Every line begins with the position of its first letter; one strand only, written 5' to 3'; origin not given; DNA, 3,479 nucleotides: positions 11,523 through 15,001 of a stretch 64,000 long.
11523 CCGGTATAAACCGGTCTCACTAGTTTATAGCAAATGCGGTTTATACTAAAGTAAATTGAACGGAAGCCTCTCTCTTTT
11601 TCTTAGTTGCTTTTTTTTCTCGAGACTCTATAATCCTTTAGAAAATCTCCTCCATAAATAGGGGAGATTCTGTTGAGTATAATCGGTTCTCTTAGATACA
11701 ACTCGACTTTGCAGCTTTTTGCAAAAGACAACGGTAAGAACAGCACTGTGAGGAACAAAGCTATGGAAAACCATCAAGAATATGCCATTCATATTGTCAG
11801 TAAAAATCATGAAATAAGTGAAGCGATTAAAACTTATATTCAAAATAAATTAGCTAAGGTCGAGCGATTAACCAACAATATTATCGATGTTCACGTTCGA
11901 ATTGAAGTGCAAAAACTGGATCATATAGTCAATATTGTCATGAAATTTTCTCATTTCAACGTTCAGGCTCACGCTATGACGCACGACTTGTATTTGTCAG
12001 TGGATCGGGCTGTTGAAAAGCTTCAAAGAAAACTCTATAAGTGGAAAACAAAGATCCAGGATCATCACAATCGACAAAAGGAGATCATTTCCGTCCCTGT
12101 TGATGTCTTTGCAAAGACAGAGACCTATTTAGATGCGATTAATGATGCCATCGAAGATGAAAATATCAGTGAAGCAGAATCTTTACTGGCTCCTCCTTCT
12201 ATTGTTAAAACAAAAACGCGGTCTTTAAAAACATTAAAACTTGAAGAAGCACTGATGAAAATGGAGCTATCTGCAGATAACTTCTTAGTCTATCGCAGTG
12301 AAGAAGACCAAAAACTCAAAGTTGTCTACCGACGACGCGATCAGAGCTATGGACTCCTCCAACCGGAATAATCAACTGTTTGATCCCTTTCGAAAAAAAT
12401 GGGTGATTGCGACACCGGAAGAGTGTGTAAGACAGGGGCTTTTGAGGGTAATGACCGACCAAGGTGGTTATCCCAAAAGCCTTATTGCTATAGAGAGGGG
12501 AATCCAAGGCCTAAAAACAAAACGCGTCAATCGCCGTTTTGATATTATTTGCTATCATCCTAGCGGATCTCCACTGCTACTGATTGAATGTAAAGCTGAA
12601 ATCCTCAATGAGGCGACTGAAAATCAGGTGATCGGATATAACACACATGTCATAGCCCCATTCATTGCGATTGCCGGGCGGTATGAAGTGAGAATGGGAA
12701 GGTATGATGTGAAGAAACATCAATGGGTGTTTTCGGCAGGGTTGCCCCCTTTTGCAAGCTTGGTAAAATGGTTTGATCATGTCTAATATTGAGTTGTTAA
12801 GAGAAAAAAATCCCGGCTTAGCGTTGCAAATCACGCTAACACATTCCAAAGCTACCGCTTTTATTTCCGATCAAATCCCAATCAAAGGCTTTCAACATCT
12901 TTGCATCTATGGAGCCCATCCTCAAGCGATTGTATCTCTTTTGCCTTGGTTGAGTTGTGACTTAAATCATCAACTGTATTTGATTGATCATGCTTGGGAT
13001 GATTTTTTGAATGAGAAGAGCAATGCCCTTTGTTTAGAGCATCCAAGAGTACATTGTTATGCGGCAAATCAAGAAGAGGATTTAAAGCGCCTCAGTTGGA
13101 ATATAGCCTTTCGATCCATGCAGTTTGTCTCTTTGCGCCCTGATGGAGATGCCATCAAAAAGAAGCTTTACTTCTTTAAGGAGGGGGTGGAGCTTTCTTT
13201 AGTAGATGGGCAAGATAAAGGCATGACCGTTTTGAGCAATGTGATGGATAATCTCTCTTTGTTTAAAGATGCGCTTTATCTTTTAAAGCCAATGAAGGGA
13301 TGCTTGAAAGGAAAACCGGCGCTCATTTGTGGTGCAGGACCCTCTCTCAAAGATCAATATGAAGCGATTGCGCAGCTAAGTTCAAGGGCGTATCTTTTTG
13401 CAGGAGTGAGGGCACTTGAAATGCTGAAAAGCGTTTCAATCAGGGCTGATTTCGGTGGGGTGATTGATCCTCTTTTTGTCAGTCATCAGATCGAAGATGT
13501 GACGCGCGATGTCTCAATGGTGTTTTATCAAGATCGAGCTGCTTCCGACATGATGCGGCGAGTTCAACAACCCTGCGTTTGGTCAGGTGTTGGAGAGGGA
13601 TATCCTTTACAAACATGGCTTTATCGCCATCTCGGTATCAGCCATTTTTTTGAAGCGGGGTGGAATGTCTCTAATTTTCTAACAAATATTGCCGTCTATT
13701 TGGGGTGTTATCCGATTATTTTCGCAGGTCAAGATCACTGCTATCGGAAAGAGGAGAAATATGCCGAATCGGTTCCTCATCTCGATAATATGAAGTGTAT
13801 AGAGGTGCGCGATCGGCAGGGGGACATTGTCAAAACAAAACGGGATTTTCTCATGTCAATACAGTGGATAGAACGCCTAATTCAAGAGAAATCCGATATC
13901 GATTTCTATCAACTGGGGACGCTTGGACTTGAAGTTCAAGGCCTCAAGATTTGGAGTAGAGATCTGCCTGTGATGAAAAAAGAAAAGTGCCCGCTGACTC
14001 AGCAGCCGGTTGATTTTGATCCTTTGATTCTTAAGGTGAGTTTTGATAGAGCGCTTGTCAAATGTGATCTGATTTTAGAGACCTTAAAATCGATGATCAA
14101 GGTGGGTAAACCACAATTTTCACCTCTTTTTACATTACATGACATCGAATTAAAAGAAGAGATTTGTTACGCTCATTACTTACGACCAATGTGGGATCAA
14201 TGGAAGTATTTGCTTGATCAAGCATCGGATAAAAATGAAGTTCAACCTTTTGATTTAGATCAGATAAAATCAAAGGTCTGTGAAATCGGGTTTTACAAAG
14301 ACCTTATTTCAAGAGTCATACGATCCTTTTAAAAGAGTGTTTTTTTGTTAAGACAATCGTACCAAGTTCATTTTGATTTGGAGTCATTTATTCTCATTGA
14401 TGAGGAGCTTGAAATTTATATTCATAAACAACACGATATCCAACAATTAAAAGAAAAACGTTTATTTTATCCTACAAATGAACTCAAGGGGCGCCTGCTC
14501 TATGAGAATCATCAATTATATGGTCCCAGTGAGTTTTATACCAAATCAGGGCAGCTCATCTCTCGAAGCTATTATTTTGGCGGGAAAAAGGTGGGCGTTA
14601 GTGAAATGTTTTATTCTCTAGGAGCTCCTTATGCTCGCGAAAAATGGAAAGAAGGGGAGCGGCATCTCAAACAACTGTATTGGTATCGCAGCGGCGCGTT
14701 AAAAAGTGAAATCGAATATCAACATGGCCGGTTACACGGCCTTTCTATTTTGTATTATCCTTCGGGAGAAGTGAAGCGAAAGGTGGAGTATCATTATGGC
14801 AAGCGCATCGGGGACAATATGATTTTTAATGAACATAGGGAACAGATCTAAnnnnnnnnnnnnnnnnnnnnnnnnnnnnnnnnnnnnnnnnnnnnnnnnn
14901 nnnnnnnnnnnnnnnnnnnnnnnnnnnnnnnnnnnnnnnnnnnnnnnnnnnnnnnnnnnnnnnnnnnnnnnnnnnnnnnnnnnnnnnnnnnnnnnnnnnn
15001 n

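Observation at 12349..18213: Translationally coupled operon with two Maf-like (DUF115) glycosyltransferase paralogs flanking a MORN-repeat protein in a chlamydial genome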

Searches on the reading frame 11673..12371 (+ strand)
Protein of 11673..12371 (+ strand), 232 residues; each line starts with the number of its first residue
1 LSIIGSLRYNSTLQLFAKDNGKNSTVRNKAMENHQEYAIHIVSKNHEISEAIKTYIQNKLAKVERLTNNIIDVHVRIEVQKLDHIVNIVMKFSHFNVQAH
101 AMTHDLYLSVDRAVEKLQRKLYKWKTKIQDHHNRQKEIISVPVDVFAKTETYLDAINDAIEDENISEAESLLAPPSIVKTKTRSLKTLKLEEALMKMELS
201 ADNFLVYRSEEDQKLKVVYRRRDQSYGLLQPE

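Call 3: search_protein_families(library=pfam, proteins=[window:11673-12371:+], max_evalue=0.01)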
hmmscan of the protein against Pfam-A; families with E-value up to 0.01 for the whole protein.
window:11673-12371:+ (232 aa): 2 families
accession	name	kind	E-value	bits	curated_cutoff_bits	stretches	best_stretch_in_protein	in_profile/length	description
PF16321.10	Ribosom_S30AE_C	-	1.3e-19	70.1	25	1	174-228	3-57/57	Sigma 54 modulation/S30EA ribosomal protein C terminus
PF02482.25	Ribosomal_S30AE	-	1e-16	61.8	23.7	1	39-129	1-88/88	Sigma 54 modulation protein / S30EA ribosomal protein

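Call 4: search_protein_families(library=ncbifam, proteins=[window:11673-12371:+], max_evalue=0.01)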
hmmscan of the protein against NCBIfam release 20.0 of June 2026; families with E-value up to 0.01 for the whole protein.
window:11673-12371:+ (232 aa): 3 families
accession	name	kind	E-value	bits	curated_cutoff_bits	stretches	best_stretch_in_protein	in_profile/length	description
TIGR00741.1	yfiA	equivalog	6.8e-19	68.2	40.9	1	39-133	3-100/102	ribosome hibernation-promoting factor, HPF/YfiA family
NF007780.0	PRK10470.1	equivalog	7e-14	52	125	1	39-131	3-95/95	ribosome hibernation promoting factor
NF007654.0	PRK10324.1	equivalog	3.3e-07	30.8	158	1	39-128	3-92/113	ribosome-associated translation inhibitor RaiA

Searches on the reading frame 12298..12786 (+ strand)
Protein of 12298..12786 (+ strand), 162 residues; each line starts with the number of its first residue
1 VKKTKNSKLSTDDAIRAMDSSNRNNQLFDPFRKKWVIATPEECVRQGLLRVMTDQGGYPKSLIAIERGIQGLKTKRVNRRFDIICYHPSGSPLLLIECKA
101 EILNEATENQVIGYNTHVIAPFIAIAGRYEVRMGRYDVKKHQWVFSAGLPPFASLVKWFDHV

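Call 3: search_protein_families(library=pfam, proteins=[window:12298-12786:+], max_evalue=0.01)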
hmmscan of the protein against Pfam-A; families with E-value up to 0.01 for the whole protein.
window:12298-12786:+ (162 aa): 2 families
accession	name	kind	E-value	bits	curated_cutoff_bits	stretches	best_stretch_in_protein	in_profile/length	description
PF13588.12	HSDR_N_2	-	1.5e-16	60.9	25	1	40-150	1-110/110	Type I restriction enzyme R protein N terminus (HSDR_N)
PF04313.20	HSDR_N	-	0.0031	17.8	25.1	1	77-134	124-190/198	Type I restriction enzyme R protein N terminus (HSDR_N)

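Call 4: search_protein_families(library=ncbifam, proteins=[window:12298-12786:+], max_evalue=0.01)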
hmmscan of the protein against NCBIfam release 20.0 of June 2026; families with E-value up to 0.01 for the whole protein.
window:12298-12786:+ (162 aa): 0 families

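Call 56: search_protein_families(library=padloc, proteins=[window:12349-12786:+], max_evalue=0.01)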
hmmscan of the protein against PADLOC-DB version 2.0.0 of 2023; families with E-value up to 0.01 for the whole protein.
window:12349-12786:+ (145 aa): 2 families
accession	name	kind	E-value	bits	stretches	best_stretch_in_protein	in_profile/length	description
PDLC03018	MTase_I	-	2.1e-10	37.7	1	2-101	3-108/749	Type I methyltransferase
PDLC03034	MTase_I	-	0.00066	16.1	1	15-105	49-138/672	Type I methyltransferase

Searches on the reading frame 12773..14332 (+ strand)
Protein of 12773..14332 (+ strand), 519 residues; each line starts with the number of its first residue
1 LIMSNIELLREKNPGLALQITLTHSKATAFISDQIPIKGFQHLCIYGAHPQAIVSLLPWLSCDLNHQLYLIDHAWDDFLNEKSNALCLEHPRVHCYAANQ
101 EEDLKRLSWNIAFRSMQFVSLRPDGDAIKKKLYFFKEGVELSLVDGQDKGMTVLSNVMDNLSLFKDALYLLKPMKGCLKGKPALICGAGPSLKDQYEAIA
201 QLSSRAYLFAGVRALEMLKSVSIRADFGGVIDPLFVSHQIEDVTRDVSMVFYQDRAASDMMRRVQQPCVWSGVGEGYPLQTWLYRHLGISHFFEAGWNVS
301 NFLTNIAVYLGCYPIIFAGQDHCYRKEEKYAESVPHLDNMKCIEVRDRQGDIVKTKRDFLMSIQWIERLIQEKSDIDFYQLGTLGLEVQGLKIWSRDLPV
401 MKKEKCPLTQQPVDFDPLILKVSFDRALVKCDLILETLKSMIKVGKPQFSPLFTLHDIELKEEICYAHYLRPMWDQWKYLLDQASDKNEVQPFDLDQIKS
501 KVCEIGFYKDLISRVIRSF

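Call 3: search_protein_families(library=pfam, proteins=[window:12773-14332:+], max_evalue=0.01)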
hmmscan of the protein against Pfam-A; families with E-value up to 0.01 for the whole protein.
window:12773-14332:+ (519 aa): 1 family
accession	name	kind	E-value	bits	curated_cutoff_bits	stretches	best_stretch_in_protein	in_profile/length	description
PF01973.23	MptE-like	-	2.4e-27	96.2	34.6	1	156-326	2-170/171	6-hydroxymethylpterin diphosphokinase MptE-like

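Call 4: search_protein_families(library=ncbifam, proteins=[window:12773-14332:+], max_evalue=0.01)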
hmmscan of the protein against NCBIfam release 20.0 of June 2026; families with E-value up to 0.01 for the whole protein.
window:12773-14332:+ (519 aa): 1 family
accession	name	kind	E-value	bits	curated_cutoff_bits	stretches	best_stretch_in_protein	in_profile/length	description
NF050051.1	FlagModPseD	domain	6.5e-05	21.7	670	1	180-374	227-434/640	flagellin modification protein PseD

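Call 10: search_solved_structures(query=window:12779-14332:+, max_evalue=1, show_alignments=1)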
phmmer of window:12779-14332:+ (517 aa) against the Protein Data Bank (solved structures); distinct sequences matched with E-value up to 1: 0.

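Call 36: find_homologous_proteins(query=window:12779-14332:+)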
Query window:12779-14332:+ (517 aa): 33 proteins with E <= 0.001 among 5730 candidates.
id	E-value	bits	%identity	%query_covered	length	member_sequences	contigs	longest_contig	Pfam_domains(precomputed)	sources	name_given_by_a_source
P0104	0.0e+0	1204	100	100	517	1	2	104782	PF01973.24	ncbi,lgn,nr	ncbi:MAG: DUF115 domain-containing protein [Simkaniaceae bacterium]|nr:DUF115 domain-containing prot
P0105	2.4e-120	421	39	99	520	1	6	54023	PF01973.24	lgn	-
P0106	1.4e-69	253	32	100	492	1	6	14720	PF01973.24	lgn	-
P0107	2.8e-65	239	34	99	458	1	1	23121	PF01973.24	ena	-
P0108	7.8e-49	185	29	99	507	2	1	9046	PF01973.24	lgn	-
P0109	1.2e-46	178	31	68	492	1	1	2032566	PF01973.24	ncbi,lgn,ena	-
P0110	1.8e-46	177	28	85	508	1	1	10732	PF01973.24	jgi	jgi:hypothetical protein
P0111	1.2e-41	161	28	79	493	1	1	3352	PF01973.24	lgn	-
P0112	1.5e-41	161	30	74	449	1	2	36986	PF01973.24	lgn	-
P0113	1.7e-41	161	30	91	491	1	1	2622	PF01973.24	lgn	-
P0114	3.2e-39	153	27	91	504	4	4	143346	PF01973.24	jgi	jgi:hypothetical protein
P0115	8.2e-38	148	28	85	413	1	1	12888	PF01973.24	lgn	-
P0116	6.4e-33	132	25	95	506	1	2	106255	PF01973.24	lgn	-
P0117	7.5e-31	126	30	57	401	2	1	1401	PF01973.24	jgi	-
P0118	2.7e-30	124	27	87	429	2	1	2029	PF01973.24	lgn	-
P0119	1.7e-29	121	26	82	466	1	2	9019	PF01973.24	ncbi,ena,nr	ncbi:MAG: DUF115 domain-containing protein [Simkaniaceae bacterium]|nr:DUF115 domain-containing prot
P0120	2.4e-26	111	25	94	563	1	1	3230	PF01973.24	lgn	-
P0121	1.8e-18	85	28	70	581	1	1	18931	PF01973.24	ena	-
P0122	1.2e-17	82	28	45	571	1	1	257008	PF01973.24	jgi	jgi:hypothetical protein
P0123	4.7e-12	63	26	47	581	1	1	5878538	PF01973.24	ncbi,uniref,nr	ncbi:6-hydroxymethylpterin diphosphokinase MptE-like protein [Clostridium sp. OS1-26]|uniref:motilit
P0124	2.5e-11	61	23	60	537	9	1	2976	PF01973.24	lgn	-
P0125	7.0e-11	60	24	76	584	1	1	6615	PF01973.24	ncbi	-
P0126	1.3e-9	55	23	76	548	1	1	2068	PF01973.24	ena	-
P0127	1.3e-9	55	25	46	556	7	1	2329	PF01973.24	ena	-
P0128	3.8e-9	54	24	73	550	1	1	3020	PF01973.24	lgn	-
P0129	9.0e-9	53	25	42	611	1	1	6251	PF01973.24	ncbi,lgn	-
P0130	1.1e-6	46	23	46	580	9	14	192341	PF01973.24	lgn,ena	-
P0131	1.2e-6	46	-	-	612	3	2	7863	PF01973.24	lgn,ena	-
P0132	2.8e-6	44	26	44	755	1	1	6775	PF01973.24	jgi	jgi:hypothetical protein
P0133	4.9e-5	40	26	46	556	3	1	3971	PF01973.24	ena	-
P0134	1.5e-4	39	25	55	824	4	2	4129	PF01973.24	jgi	jgi:tetratricopeptide (TPR) repeat protein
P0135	1.5e-4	39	26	38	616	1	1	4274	PF01973.24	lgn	-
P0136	2.8e-4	38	28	33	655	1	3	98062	PF01973.24,PF20157.5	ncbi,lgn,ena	-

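Call 56: search_protein_families(library=padloc, proteins=[window:12779-14332:+], max_evalue=0.01)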
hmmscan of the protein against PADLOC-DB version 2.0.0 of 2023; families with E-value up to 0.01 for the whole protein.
window:12779-14332:+ (517 aa): 0 families

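Call 70: find_encoding_contigs(protein=P0123, flank=10000, max_places=1)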
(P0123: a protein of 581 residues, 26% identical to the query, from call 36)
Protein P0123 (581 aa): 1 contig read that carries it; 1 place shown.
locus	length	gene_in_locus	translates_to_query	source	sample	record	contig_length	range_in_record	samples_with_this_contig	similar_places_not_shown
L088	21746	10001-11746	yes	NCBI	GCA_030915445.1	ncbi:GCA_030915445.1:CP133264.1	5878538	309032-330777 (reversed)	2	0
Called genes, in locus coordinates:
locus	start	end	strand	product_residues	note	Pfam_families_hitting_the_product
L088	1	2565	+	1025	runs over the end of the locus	PF00535:Glycos_transf_2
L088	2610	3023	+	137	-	-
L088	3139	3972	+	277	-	PF00534:Glycos_transf_1, PF13692:Glyco_trans_1_4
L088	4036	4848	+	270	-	PF08003:Methyltransf_9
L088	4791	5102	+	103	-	-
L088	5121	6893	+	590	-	PF00535:Glycos_transf_2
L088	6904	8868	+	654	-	PF13704:Glyco_tranf_2_4 (weak), PF00535:Glycos_transf_2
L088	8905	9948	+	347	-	PF00535:Glycos_transf_2, PF13181:TPR_8 (faint), PF12895:ANAPC3 (faint), PF13431:TPR_17 (faint), PF00515:TPR_1 (faint), PF07719:TPR_2 (faint)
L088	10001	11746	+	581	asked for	PF01973:MptE-like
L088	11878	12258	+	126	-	PF26154:DUF8042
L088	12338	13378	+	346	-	PF00106:adh_short, PF01073:3Beta_HSD, PF01370:Epimerase, PF02719:Polysacc_synt_2, PF04321:RmlD_sub_bind, PF05368:NmrA, PF16363:GDP_Man_Dehyd, PF13460:NAD_binding_10, +3 more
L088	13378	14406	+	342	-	PF21360:PylC-like_N, PF02655:ATP-grasp_3, PF07478:Dala_Dala_lig_C (weak), PF13535:ATP-grasp_4, PF06973:DUF1297 (faint), PF15632:ATPgrasp_Ter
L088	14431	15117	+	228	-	PF00702:Hydrolase, PF13419:HAD_2, PF13242:Hydrolase_like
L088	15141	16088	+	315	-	PF26154:DUF8042 (faint), PF22674:C2185-like_N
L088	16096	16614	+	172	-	-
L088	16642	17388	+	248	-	PF02348:CTP_transf_3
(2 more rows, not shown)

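Call 72: predict_structure(alignment_id=A2)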
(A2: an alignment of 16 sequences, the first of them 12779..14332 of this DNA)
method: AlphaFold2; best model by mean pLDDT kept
length: 517 residues; sequences in the alignment: 16
mean_pLDDT: 86.8   pTM: 0.85
mean pLDDT of the five models: 86.8, 85.7, 85.6, 84.8, 84.8
residues with pLDDT >= 90: 248; 70-90: 223; 50-70: 33; < 50: 13
segments of 3 or more residues with pLDDT < 50: 330-334, 482-484, 486-489
pLDDT, mean of each block of 10 residues (from residue 1): 85 84 64 71 86 86 89 85 85 90 90 89 91 89 85 89 86 96 93 94 96 92 94 84 93 90 93 86 88 90 97 95 64 57 91 89 93 94 92 91 90 86 97 90 73 94 94 82 49 79 94 87
secondary structure, 60 per line:
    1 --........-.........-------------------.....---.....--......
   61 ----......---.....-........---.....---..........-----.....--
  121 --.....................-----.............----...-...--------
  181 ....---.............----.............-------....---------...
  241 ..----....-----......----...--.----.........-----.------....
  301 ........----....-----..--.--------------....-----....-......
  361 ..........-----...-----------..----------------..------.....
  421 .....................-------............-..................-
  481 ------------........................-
elements in order: H3-10 H12-20 E40-44 H48-52 H55-60 E65-70 H74-78 H80-87 E91-95 H99-108 E114-118 H123-143 H149-161 E166-168 E181-184 H188-200 E205-209 H210-217 E225-228 H238-242 E247-250 H256-261 E266-268 H276-284 H297-308 E313-316 E341-344 E350-353 H355-370 E376-378 H416-441 H449-460 H462-479 H493-516

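Call 76: fold_search(model_id=the predicted structure, library=pdb)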
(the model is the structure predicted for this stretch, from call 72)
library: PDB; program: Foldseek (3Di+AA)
matches with E <= 10: 1662; with E <= 0.001: 7
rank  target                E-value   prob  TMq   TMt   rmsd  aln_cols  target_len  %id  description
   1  5mu5                  7.0e-18  1.00  0.50  0.42  14.2       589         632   14  Structure of MAf glycosyltransferase from Magnetospirillum magneticum AMB-1 (released 2017-11-15)
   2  8sd5_C                7.7e-06  1.00  0.32  0.71   4.6       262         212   14  Crystal structure of HPPK from Methanocaldococcus jannaschii (released 2024-07-03)
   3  8sd5_A                1.4e-05  1.00  0.31  0.65   5.3       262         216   15  Crystal structure of HPPK from Methanocaldococcus jannaschii (released 2024-07-03)
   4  8sd5_B                4.5e-05  1.00  0.32  0.67   4.9       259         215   15  Crystal structure of HPPK from Methanocaldococcus jannaschii (released 2024-07-03)
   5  9hmz_A                3.5e-04  0.99  0.20  0.30  15.1       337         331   12  Structure of Corynebacterium glutamicum SteA, a cell division regulator (released 2025-07-30)
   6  9hmy                  5.5e-04  0.98  0.19  0.29  14.4       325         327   13  Structure of Mycobacterium tuberculosis SteA (Rv1697), a cell division regulator (released 2025-07-30)
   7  9hmz_D                9.7e-04  0.97  0.20  0.30  14.8       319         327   12  Structure of Corynebacterium glutamicum SteA, a cell division regulator (released 2025-07-30)
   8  8g1y_B                4.0e-03  0.28  0.11  0.11  21.7       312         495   10  Crystal Structure of the Threonine Synthase from Streptococcus pneumoniae in complex with Pyridoxal 5-phosphate. (released 2023-02-15)
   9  9c77_D                1.0e-02  0.08  0.10  0.09  24.1       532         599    9  cryoEM structure of CRISPR associated effector, CARF-Adenosine deaminase 1, Cad1, in cA4 bound form with ATP. (released 2024-10-30)
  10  7yo1_A                1.1e-02  0.38  0.14  0.09  18.9       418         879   10  Cryo-EM structure of RCK1 mutated human Slo1-LRRC26 complex (released 2024-03-06)
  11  4wkg_A                1.3e-02  0.54  0.16  0.13  14.4       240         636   12  The crystal structure of apo ArnA features an unexpected central binding pocket and provides an explanation for enzyma (released 2014-12-17)
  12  9jo4_A                1.3e-02  0.35  0.14  0.09  19.7       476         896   10  Cryo-EM structure of human BKca channel-compound 51b complex (released 2025-02-26)
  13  1rqx_D                1.7e-02  0.21  0.12  0.17  20.9       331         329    8  Crystal structure of ACC Deaminase complexed with Inhibitor (released 2004-08-17)
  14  1z7e_A                1.9e-02  0.47  0.15  0.13  13.5       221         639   12  Crystal structure of full length ArnA (released 2005-06-07)
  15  1rqx_B                1.9e-02  0.25  0.12  0.18  20.5       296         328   10  Crystal structure of ACC Deaminase complexed with Inhibitor (released 2004-08-17)
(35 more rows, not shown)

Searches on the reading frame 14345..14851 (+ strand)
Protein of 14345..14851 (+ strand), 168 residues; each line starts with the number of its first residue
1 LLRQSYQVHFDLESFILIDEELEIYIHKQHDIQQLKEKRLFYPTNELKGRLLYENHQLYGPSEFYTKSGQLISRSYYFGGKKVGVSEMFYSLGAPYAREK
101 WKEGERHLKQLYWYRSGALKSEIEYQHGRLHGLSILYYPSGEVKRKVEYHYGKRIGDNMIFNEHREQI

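Call 3: search_protein_families(library=pfam, proteins=[window:14345-14851:+], max_evalue=0.01)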
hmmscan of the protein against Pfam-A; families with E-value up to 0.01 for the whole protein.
window:14345-14851:+ (168 aa): 1 family
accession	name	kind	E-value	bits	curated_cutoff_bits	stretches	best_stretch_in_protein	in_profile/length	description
PF07661.19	MORN_2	-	9.4e-10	38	29.6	0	130-149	1-20/22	MORN repeat variant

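Call 4: search_protein_families(library=ncbifam, proteins=[window:14345-14851:+], max_evalue=0.01)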
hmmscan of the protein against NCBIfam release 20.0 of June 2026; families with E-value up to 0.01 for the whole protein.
window:14345-14851:+ (168 aa): 0 families

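Call 56: search_protein_families(library=padloc, proteins=[window:14345-14851:+], max_evalue=0.01)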
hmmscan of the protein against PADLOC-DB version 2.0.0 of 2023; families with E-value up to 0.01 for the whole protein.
window:14345-14851:+ (168 aa): 0 families
